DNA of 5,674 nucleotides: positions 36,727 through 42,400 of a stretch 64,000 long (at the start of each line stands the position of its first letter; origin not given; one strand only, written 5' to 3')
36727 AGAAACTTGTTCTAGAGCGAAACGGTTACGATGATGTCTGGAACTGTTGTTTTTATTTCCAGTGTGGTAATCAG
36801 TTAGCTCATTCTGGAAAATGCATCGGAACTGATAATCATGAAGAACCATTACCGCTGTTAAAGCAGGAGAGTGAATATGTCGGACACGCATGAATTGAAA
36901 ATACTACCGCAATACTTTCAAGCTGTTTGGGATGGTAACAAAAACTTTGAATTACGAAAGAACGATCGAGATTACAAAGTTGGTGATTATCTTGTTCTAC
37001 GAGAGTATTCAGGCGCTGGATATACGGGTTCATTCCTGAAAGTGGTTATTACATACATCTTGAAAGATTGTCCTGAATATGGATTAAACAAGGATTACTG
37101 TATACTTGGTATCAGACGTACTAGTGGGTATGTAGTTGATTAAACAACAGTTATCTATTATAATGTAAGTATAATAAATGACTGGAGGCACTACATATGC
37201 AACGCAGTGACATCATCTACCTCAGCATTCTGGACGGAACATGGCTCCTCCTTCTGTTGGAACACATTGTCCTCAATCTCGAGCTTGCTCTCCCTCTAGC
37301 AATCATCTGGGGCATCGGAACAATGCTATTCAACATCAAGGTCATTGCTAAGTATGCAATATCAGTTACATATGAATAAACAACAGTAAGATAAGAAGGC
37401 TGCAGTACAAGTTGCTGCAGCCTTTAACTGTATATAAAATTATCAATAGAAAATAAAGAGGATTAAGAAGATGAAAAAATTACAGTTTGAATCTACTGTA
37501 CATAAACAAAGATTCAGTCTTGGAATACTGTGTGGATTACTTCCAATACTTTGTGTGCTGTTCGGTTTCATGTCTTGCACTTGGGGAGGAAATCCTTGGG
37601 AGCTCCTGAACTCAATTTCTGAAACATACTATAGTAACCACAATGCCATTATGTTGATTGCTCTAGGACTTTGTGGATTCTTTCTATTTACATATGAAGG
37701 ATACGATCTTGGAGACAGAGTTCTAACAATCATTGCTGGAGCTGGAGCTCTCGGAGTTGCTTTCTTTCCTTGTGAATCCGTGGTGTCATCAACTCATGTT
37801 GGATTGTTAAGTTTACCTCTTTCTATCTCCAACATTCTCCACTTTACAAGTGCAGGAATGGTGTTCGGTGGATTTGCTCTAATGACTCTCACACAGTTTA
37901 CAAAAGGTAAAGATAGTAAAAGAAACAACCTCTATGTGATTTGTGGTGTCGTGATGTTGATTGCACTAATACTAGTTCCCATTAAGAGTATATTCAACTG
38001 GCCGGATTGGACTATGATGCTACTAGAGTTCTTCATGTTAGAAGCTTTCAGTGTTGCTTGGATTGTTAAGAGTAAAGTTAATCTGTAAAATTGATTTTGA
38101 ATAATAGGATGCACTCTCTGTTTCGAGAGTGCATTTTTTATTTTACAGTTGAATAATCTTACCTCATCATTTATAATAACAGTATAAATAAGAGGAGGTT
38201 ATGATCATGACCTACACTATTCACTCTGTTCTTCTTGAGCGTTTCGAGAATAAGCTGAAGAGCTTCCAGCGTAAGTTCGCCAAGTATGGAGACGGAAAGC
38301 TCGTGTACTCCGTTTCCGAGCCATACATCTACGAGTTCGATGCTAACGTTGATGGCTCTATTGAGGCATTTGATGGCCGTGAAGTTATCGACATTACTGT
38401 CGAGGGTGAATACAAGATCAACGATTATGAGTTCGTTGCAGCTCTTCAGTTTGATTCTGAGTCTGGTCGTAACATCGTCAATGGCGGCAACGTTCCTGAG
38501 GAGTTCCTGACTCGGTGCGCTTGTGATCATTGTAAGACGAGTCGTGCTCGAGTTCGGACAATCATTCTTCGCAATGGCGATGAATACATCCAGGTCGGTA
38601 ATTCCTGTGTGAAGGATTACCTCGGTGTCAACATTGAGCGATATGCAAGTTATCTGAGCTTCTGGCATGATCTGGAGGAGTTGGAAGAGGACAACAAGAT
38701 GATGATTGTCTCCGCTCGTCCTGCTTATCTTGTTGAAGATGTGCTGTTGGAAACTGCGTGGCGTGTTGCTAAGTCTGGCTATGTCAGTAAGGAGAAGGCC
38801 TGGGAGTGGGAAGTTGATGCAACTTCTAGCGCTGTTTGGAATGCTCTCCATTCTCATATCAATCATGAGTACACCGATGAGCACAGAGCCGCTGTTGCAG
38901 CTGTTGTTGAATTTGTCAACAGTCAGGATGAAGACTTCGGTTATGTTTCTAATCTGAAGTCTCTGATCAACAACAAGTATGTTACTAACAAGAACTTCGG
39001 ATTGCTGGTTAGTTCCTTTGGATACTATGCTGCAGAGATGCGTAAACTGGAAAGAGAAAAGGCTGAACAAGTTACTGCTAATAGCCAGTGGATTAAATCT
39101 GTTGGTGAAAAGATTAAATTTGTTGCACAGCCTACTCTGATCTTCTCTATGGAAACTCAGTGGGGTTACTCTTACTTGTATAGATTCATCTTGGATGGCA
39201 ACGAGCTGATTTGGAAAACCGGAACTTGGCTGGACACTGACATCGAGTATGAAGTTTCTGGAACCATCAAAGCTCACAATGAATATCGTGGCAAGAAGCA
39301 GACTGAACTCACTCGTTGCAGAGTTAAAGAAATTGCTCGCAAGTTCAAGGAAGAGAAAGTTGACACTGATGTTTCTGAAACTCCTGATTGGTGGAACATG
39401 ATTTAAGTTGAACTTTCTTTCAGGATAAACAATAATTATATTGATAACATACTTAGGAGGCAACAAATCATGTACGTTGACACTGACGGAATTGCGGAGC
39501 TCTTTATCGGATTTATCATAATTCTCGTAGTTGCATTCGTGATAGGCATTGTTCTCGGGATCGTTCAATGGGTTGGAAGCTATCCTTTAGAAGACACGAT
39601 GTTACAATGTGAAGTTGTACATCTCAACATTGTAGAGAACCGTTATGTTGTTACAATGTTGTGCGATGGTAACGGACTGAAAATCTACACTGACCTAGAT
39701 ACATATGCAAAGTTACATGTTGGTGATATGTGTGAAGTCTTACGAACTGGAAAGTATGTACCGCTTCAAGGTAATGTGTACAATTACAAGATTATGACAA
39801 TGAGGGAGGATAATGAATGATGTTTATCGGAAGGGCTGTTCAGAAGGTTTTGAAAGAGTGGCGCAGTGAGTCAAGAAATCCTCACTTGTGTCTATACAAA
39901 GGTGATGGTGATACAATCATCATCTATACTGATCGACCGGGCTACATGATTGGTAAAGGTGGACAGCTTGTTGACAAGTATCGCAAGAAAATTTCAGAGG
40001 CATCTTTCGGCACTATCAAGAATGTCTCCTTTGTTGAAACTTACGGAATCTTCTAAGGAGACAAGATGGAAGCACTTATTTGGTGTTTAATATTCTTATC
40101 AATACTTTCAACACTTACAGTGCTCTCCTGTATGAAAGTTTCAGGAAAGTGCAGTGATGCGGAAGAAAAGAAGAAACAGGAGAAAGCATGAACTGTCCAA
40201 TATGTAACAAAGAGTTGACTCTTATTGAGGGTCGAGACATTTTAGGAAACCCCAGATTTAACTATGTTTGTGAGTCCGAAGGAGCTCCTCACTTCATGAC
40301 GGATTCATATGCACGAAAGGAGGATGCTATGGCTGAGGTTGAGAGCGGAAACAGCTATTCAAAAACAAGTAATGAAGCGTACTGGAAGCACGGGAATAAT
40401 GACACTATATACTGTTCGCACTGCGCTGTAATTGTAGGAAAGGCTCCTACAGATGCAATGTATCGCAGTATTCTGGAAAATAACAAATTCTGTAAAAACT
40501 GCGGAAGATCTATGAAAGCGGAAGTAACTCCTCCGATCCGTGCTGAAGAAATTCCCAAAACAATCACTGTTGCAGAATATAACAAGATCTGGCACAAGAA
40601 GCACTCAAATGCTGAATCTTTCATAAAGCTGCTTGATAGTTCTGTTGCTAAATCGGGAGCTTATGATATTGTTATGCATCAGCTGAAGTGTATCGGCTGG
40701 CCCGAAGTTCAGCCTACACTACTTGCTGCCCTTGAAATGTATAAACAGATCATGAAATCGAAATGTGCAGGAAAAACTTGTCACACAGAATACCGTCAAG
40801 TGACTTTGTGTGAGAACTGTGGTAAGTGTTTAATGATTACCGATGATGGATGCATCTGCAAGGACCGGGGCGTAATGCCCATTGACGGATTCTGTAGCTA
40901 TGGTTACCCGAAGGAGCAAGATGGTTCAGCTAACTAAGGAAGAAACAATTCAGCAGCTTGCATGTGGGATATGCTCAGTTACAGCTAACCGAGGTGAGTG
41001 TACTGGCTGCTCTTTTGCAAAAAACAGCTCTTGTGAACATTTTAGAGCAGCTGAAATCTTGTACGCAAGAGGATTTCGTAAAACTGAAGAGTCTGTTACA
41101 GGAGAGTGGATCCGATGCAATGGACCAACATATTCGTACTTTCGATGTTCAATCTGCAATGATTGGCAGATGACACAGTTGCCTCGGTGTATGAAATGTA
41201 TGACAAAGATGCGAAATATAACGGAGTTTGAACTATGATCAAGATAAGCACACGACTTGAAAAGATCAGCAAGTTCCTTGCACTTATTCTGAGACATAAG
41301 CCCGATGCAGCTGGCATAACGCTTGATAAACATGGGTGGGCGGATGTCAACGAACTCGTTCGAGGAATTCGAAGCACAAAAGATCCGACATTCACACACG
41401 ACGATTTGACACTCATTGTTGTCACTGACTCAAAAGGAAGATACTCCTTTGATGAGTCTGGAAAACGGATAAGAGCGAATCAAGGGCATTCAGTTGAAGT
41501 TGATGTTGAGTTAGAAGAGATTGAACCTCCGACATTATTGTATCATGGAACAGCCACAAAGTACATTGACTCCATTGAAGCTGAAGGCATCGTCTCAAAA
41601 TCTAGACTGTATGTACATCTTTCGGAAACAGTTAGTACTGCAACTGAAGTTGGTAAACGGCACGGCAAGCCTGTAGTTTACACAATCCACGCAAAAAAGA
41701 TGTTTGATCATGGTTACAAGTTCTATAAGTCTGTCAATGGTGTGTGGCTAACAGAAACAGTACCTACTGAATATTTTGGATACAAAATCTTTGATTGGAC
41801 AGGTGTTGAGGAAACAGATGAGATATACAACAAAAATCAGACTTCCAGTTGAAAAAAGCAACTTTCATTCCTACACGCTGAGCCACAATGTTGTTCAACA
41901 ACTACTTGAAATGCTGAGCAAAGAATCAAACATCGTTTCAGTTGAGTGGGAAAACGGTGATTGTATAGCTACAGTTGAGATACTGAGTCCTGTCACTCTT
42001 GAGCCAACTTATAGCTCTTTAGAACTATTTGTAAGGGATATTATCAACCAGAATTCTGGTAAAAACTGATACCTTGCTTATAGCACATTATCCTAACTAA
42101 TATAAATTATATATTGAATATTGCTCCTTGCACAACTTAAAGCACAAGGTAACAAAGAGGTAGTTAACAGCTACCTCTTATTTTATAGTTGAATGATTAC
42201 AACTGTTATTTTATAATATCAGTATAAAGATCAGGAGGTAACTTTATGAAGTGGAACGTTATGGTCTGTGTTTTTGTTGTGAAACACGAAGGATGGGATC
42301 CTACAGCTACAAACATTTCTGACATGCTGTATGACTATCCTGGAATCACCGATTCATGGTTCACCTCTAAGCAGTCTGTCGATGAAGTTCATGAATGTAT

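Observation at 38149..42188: Operon ending in a phage-encoded Tpt1/KptA RNA 2'-phosphotransferase, with KH-domain and multi-zinc-ribbon proteins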

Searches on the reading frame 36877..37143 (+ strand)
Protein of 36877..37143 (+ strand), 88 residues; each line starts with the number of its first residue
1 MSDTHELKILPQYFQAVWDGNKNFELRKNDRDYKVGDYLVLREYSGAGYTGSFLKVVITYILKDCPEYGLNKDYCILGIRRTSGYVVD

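Call 47: search_protein_families(library=ncbifam, proteins=[window:36877-37143:+], max_evalue=0.01)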
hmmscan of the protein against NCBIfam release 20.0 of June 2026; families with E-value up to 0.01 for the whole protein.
window:36877-37143:+ (88 aa): 0 families

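Call 62: search_protein_families(library=phrogs, proteins=[window:36877-37143:+], max_evalue=0.001)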
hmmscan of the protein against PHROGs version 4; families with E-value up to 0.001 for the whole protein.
window:36877-37143:+ (88 aa): 5 families
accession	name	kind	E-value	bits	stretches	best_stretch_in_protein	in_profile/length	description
phrog_986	-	DNA, RNA and nucleotide metabolism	3.3e-37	129.6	1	1-81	94-173/253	RNA-binding protein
phrog_24858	-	unknown function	4.5e-23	82.7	1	4-80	104-176/180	-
phrog_1812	-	unknown function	1.3e-20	74.7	1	2-82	2-80/150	-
phrog_16529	-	unknown function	3.1e-19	70.5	1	5-83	3-80/140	-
phrog_15982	-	unknown function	8.5e-15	55.7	1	4-82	372-448/453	-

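Call 63: search_protein_families(library=pfam, proteins=[window:36877-37143:+], max_evalue=0.01)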
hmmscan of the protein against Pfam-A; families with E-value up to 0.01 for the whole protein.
window:36877-37143:+ (88 aa): 2 families
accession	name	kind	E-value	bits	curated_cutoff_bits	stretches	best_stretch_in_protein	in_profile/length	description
PF12961.13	DUF3850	-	1.1e-30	106.1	22.9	1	4-79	1-77/77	Domain of unknown function (DUF3850)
PF04266.20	ASCH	-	6.2e-05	24.1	21.2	1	8-46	2-41/103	ASCH domain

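Call 68: search_dna_similar(query=window:36877-37140:+, collection=phages, mode=protein, max_rows=40, max_evalue=0.001)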
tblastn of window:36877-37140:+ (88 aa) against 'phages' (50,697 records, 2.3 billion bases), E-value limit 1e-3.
Records with a match: 580; places in all: 589; records where one place covers at least 80% of the query: 202.
Best place of each record, by identity: 60-80% 12; <60% 568.
By first word of the organism name: Escherichia 139; Salmonella 65; Klebsiella 49; Enterococcus 43; Gordonia 39; Shigella 24; Listeria 23; Yersinia 23; Vibrio 19; Enterobacter 16; and 49 more.
By host as written in the record: - 60; Escherichia coli 50; Gordonia terrae 3612 38; Salmonella enterica subsp. enterica serovar Typhi 28; Klebsiella pneumoniae 25; Enterococcus faecalis 17; Yersinia pestis EV76-CN 17; Listeria monocytogenes 16; and 189 more.
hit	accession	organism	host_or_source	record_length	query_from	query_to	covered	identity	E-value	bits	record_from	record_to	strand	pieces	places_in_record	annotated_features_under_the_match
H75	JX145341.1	Clostridium phage phiMMP02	Clostridium difficile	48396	5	80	86%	56.6%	2e-17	81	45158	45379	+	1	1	ASCH domain protein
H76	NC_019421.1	Clostridium phage phiMMP02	Clostridium difficile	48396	5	80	86%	56.6%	2e-17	81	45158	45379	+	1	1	DUF3850 domain-containing protein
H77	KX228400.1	Clostridium phage CDKM15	Clostridium difficile strain CD105HE1 ...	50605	5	80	86%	56.6%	2e-17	81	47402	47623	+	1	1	PUA domain protein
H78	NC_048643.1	Clostridium phage CDKM15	Clostridium difficile strain CD105HE1 ...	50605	5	80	86%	56.6%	2e-17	81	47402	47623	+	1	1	DUF3850 domain-containing protein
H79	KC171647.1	Lactobacillus phage PL-1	Lactobacillus paracasei 27139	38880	2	80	90%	53.2%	7e-19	84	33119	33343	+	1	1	hypothetical protein (x2)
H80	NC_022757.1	Lactobacillus phage PL-1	Lactobacillus paracasei 27139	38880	2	80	90%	53.2%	7e-19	84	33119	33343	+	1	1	RNA-binding protein | hypothetical protein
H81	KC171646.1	Lactobacillus phage J-1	Lactobacillus paracasei 27092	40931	2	80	90%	53.2%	7e-19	84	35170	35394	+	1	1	hypothetical protein (x2)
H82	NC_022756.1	Lactobacillus phage J-1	Lactobacillus paracasei 27092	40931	2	80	90%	53.2%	7e-19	84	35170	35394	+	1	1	RNA-binding protein | hypothetical protein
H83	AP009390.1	Enterococcus phage EF24C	Enterococcus faecalis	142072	4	80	88%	54.5%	2e-19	86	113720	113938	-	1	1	hypothetical protein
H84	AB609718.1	Enterococcus phage phiEF24C-P2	Enterococcus faecalis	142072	4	80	88%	54.5%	2e-19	86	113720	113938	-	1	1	none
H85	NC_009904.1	Enterococcus phage EF24C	Enterococcus faecalis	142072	4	80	88%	54.5%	2e-19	86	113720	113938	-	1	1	hypothetical protein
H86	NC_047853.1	Enterococcus phage phiEF24C-P2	Enterococcus faecalis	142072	4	80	88%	54.5%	2e-19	86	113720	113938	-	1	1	none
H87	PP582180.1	Enterococcus phage vB_Efs8_KEN04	Enterococcus faecalis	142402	4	80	88%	54.5%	2e-19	86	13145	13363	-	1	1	hypothetical protein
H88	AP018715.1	Enterococcus phage phiM1EF22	-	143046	4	80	88%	54.5%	2e-19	86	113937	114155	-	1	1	hypothetical protein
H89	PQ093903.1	Enterococcus phage A155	Enterococcus faecalis V583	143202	4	80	88%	54.5%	2e-19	86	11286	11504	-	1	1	hypothetical protein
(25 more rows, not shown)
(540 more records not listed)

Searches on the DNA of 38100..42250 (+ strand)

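Call 4: search_dna_similar(query=window:38100-42250:+, collection=phages, mode=near, max_rows=30)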
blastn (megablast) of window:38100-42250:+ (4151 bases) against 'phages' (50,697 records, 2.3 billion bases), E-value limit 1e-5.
No match.

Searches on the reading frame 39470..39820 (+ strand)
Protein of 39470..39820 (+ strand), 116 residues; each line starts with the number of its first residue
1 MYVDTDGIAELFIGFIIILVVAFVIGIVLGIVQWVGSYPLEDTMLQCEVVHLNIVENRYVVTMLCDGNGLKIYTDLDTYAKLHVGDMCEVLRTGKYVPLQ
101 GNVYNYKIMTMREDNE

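Call 5: search_protein_families(library=pfam, proteins=[window:39470-39820:+], max_evalue=0.1)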
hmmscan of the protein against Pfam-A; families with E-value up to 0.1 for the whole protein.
window:39470-39820:+ (116 aa): 1 family
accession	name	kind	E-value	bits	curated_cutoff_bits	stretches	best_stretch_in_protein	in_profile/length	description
PF17295.7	DUF5348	-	0.076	13.4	22.8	0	67-98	7-40/68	Domain of unknown function (DUF5348)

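Call 17: search_protein_families(library=phrogs, proteins=[window:39470-39820:+], max_evalue=0.01)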
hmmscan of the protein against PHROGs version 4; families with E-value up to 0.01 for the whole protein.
window:39470-39820:+ (116 aa): 0 families

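Call 47: search_protein_families(library=ncbifam, proteins=[window:39470-39820:+], max_evalue=0.01)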
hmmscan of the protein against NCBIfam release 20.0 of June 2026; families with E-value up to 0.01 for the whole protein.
window:39470-39820:+ (116 aa): 0 families

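Call 82: search_protein_families(library=padloc, proteins=[window:39470-39820:+], max_evalue=0.01)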
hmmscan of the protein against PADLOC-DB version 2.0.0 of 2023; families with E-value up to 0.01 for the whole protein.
window:39470-39820:+ (116 aa): 0 families

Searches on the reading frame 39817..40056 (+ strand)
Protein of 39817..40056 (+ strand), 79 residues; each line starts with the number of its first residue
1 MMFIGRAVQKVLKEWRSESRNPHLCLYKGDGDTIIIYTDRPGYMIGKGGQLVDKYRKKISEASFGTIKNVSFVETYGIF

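Call 5: search_protein_families(library=pfam, proteins=[window:39817-40056:+], max_evalue=0.1)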
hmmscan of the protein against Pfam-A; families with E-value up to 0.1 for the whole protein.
window:39817-40056:+ (79 aa): 1 family
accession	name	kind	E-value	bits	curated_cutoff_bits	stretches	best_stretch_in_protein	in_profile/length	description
PF07650.23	KH_2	-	4e-05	23.8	22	1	33-60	28-55/78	KH domain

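Call 17: search_protein_families(library=phrogs, proteins=[window:39817-40056:+], max_evalue=0.01)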
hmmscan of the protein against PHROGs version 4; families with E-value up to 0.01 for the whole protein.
window:39817-40056:+ (79 aa): 0 families

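Call 47: search_protein_families(library=ncbifam, proteins=[window:39817-40056:+], max_evalue=0.01)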
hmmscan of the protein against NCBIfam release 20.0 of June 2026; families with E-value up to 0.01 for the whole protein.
window:39817-40056:+ (79 aa): 3 families
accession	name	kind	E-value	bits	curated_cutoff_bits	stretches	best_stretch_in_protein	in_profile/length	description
NF003219.0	PRK04191.1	equivalog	0.00011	21.6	147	1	31-61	41-71/229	30S ribosomal protein S3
TIGR01008.1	uS3_euk_arch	equivalog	0.0019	18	150.25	1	32-66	40-73/195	30S ribosomal protein S3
TIGR01009.1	rpsC_bact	equivalog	0.0085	15.9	114.5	1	33-63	65-95/212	30S ribosomal protein S3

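Call 82: search_protein_families(library=padloc, proteins=[window:39817-40056:+], max_evalue=0.01)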
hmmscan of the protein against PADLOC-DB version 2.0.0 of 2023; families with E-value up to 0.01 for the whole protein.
window:39817-40056:+ (79 aa): 0 families

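Call 88: find_homologous_proteins(query=window:39817-40053:+, max_evalue=0.001)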
Query window:39817-40053:+ (79 aa): 19 proteins with E <= 0.001 among 19 candidates.
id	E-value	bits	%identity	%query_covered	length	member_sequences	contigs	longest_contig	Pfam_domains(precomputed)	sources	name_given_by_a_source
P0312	1.3e-41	157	92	100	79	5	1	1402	-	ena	-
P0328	9.2e-41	155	90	99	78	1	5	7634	-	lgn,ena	-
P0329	1.3e-40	154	88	99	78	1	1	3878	-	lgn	-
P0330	2.5e-40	153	90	100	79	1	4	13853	PF07650.24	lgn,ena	-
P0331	1.3e-39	151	88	99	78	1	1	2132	-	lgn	-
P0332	1.8e-39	151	88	99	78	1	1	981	-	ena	-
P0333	1.3e-38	148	85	99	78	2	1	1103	-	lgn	-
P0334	3.6e-38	146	83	99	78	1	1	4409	-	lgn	-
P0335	1.5e-37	145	81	99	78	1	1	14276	-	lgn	-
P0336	6.1e-37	143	78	100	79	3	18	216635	-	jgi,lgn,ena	-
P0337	6.3e-37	143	81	100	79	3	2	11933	-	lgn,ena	-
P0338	1.9e-36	141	78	99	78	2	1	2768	-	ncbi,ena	-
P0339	8.7e-36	139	75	100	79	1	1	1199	-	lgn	-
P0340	1.0e-35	139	78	99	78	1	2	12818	-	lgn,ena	-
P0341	2.7e-35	137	79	99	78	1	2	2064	-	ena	-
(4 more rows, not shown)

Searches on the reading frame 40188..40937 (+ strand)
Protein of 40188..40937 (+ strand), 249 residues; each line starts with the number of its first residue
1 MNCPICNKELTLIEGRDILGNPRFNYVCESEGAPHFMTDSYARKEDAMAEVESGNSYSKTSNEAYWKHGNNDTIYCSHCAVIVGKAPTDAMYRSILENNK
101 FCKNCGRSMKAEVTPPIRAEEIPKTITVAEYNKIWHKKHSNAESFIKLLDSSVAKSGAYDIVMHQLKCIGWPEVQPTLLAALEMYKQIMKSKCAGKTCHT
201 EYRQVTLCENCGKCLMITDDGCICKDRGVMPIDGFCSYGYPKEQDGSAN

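Call 5: search_protein_families(library=pfam, proteins=[window:40188-40937:+], max_evalue=0.1)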
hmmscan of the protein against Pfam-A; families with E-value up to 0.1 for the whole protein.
window:40188-40937:+ (249 aa): 1 family
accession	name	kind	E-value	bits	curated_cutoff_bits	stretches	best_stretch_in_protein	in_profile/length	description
PF13240.11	Zn_Ribbon_1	-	0.042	14.1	25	1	95-108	9-22/23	zinc-ribbon domain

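Call 17: search_protein_families(library=phrogs, proteins=[window:40188-40937:+], max_evalue=0.01)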
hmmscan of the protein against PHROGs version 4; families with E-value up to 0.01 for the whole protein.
window:40188-40937:+ (249 aa): 0 families

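Call 47: search_protein_families(library=ncbifam, proteins=[window:40188-40937:+], max_evalue=0.01)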
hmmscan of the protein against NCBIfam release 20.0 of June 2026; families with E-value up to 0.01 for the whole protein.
window:40188-40937:+ (249 aa): 1 family
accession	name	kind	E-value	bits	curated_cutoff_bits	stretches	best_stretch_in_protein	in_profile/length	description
NF052237.1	biotin_BsaP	equivalog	0.00023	21.1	39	1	75-115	1-42/53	biotin synthase auxiliary protein BsaP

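Call 73: find_homologous_proteins(query=window:40188-40934:+, max_evalue=0.001)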
Query window:40188-40934:+ (249 aa): 8 proteins with E <= 0.001 among 63 candidates.
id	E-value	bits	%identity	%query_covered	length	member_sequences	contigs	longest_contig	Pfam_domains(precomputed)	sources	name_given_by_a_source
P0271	1.3e-168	577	98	100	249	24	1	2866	-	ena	-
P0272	4.7e-144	497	83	100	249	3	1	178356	-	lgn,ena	-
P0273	1.1e-131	456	76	100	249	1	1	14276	-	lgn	-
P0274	2.2e-128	445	76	97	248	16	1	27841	-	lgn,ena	-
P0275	9.5e-120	417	70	98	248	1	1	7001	-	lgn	-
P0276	5.6e-97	342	61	97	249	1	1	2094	-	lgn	-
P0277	1.9e-70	255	48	99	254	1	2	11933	-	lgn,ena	-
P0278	7.2e-70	254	48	99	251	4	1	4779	-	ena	-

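Call 82: search_protein_families(library=padloc, proteins=[window:40188-40937:+], max_evalue=0.01)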
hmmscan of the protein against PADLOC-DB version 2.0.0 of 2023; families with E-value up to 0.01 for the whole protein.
window:40188-40937:+ (249 aa): 1 family
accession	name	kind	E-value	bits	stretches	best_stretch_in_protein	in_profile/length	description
PDLC02510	BrxP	-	0.0046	13.2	0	58-110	446-500/779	BrxP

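Call 86: predict_structure(alignment_id=A4)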
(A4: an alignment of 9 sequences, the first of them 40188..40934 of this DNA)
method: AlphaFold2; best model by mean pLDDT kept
length: 249 residues; sequences in the alignment: 9
mean_pLDDT: 62.0   pTM: 0.33
mean pLDDT of the five models: 62.0, 58.6, 58.4, 54.0, 52.9
residues with pLDDT >= 90: 0; 70-90: 87; 50-70: 104; < 50: 58
segments of 3 or more residues with pLDDT < 50: 55-61, 113-120, 168-177, 199-210, 234-249
pLDDT, mean of each block of 10 residues (from residue 1): 74 83 81 68 81 50 68 80 82 79 73 44 60 62 59 66 53 46 56 52 46 51 53 44 35
secondary structure, 60 per line:
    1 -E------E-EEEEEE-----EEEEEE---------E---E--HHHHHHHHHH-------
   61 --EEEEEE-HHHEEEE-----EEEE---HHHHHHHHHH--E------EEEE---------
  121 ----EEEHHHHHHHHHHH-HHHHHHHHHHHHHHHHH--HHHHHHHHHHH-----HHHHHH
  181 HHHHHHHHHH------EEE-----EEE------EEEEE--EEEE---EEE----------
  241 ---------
elements in order: E11-16 E22-27 H44-53 E63-68 E73-76 E82-85 H89-98 E108-111 E125-127 H128-138 H140-156 H159-169 H175-190 E197-199 E205-207 E214-218 E221-224 E228-230
